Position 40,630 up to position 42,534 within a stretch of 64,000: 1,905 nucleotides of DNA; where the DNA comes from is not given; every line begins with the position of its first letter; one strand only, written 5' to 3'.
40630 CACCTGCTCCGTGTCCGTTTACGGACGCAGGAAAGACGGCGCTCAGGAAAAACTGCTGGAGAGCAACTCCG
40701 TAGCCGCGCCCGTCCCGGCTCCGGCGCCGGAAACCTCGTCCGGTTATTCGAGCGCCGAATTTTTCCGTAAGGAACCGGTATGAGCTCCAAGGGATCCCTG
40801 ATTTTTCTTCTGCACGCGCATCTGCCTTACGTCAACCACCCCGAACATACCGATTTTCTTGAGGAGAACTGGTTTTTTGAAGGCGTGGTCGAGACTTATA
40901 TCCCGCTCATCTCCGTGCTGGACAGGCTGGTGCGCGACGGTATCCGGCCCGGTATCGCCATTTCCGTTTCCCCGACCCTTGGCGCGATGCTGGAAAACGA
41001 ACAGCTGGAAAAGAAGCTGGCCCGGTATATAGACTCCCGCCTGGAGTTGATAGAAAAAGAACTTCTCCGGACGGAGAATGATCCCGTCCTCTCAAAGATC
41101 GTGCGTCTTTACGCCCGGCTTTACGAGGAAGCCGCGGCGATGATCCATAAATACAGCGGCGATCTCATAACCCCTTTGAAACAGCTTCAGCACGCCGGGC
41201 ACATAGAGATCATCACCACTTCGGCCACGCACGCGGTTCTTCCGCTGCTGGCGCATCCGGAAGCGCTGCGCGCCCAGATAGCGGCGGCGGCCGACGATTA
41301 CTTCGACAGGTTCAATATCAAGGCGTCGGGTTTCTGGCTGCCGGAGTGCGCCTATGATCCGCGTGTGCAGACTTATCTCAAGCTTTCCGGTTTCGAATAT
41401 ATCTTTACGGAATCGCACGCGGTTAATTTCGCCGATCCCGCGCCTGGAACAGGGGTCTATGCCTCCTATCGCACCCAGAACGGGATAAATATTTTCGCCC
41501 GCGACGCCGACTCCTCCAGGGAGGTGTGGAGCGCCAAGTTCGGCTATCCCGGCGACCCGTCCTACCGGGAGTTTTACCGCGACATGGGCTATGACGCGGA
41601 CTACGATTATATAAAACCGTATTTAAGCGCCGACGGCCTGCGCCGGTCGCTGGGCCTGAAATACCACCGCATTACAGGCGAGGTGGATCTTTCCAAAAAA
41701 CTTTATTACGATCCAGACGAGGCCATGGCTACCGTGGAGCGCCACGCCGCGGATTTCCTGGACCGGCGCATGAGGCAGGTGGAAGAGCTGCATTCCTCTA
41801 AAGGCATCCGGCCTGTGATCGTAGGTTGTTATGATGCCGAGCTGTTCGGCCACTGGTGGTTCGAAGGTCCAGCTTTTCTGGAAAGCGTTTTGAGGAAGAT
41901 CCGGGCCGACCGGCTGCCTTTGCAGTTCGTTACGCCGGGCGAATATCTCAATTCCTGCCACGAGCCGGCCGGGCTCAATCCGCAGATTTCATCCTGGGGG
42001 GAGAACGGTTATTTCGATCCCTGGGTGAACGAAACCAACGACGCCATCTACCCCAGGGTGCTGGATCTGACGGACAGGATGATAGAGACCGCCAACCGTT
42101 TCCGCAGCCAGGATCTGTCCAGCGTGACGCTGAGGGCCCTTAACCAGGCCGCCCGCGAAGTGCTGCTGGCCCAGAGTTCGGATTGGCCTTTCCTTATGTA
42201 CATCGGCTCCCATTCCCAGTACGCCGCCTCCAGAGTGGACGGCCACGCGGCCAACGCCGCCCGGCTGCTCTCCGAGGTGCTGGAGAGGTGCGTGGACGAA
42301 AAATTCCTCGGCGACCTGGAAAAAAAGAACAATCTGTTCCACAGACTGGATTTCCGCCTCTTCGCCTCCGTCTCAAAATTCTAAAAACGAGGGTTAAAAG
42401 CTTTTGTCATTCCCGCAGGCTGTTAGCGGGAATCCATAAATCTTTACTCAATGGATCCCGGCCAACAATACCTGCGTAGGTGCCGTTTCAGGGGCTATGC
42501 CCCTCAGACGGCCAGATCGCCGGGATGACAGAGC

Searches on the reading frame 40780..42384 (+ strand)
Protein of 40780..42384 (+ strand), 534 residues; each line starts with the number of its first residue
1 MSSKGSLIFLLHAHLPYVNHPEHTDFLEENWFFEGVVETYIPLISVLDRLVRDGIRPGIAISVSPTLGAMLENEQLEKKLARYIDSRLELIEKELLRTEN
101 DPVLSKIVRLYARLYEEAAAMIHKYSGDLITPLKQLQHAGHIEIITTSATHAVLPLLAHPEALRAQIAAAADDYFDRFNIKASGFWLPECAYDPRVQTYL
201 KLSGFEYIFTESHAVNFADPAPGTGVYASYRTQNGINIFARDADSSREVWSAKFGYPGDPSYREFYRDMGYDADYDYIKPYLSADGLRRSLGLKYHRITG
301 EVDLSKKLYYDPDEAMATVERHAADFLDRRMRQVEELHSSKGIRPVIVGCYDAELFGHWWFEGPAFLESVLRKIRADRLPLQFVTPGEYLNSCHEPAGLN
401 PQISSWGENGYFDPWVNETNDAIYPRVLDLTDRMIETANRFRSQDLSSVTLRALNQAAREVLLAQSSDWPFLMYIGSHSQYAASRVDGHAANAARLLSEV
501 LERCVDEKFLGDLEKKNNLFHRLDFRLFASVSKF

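Call 80: find_encoding_contigs(protein=window:40780-42384:+, flank=10000, max_places=1)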
Protein window:40780-42384:+ (534 aa): 15 contigs read that carry it; 1 place shown.
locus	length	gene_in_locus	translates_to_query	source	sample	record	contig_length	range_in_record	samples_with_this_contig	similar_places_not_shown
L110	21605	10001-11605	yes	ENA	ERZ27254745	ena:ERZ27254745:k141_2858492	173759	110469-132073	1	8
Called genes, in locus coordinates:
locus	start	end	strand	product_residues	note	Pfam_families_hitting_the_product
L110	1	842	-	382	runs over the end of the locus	PF04055:Radical_SAM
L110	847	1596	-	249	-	PF01145:Band_7, PF13421:Band_7_1 (weak)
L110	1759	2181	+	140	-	PF01029:NusB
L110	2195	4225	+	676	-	PF22745:Nlig-Ia, PF01653:DNA_ligase_aden, PF03120:OB_DNA_ligase, PF14520:HHH_5 (faint), PF03119:DNA_ligase_ZBD, PF12826:HHH_2, PF00533:BRCT, PF12738:PTCB-BRCT (weak)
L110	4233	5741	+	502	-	PF02142:MGS (weak), PF01808:AICARFT_IMPCHas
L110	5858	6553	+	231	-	PF22741:PTP-NADK, PF03162:Y_phosphatase2 (faint)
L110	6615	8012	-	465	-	PF03415:Peptidase_C11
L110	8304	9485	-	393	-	PF00155:Aminotran_1_2, PF00266:Aminotran_5, PF01053:Cys_Met_Meta_PP (weak)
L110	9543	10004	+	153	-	PF16258:DUF4912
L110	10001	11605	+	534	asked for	PF03065:Glyco_hydro_57, PF09210:BE_C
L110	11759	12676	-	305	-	PF01479:S4, PF00849:PseudoU_synth_2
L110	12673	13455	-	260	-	PF01790:LGT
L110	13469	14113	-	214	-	PF00753:Lactamase_B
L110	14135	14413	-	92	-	PF04977:DivIC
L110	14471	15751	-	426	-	PF03952:Enolase_N, PF00113:Enolase_C, PF13378:MR_MLE_C (weak)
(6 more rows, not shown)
